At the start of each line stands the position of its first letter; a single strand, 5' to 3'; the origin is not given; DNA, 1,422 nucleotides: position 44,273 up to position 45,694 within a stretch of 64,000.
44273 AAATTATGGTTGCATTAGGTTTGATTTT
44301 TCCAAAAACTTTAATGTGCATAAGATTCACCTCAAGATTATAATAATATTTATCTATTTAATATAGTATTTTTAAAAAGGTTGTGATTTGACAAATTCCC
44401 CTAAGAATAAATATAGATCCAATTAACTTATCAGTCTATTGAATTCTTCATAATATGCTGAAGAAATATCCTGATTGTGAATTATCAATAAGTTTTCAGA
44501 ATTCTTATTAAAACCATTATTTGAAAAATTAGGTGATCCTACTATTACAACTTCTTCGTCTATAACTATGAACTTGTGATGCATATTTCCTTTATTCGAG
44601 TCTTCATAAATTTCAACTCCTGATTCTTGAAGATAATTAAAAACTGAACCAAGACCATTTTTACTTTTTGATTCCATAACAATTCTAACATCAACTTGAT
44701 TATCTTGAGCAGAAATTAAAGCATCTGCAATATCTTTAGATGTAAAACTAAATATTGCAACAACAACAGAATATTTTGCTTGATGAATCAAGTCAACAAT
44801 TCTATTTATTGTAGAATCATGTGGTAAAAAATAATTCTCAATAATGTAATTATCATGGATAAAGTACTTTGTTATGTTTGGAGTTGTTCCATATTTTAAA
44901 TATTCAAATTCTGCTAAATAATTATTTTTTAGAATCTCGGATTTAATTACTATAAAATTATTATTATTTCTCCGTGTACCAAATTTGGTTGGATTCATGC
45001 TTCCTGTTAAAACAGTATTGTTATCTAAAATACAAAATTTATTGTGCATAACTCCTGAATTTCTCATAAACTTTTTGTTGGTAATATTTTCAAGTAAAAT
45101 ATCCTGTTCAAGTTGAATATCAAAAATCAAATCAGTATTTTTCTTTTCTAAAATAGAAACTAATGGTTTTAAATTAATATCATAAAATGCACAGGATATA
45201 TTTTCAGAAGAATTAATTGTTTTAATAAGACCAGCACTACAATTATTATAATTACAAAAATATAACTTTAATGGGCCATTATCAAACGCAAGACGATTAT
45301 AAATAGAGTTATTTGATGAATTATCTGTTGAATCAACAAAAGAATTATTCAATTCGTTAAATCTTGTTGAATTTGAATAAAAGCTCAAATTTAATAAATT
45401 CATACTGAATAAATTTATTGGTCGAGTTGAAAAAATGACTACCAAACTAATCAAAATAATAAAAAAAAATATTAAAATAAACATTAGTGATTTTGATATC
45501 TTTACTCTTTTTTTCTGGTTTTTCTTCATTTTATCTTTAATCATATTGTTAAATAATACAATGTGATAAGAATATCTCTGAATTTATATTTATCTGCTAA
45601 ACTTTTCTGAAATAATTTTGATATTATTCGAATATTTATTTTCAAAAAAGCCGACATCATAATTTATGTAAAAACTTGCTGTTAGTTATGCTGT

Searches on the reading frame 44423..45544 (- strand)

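Call 52: search_protein_families(library=pfam, proteins=[window:44423-45544:-], max_evalue=0.001)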
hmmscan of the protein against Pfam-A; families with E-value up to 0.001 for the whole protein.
window:44423-45544:- (373 aa): 4 families
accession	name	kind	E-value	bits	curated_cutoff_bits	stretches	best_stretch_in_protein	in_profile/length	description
PF13091.12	PLDc_2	-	1.4e-42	145.1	27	2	249-371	1-131/132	PLD-like domain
PF00614.28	PLDc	-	1.5e-08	34.7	21.9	1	318-342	2-26/28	Phospholipase D Active site motif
PF07894.18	SACK1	-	1.1e-07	32.2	21.4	0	312-371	207-268/274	Scaffolding anchor of CK1 domain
PF11495.14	Regulator_TrmB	-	0.001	18.8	22.2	0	243-295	9-59/233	Archaeal transcriptional regulator TrmB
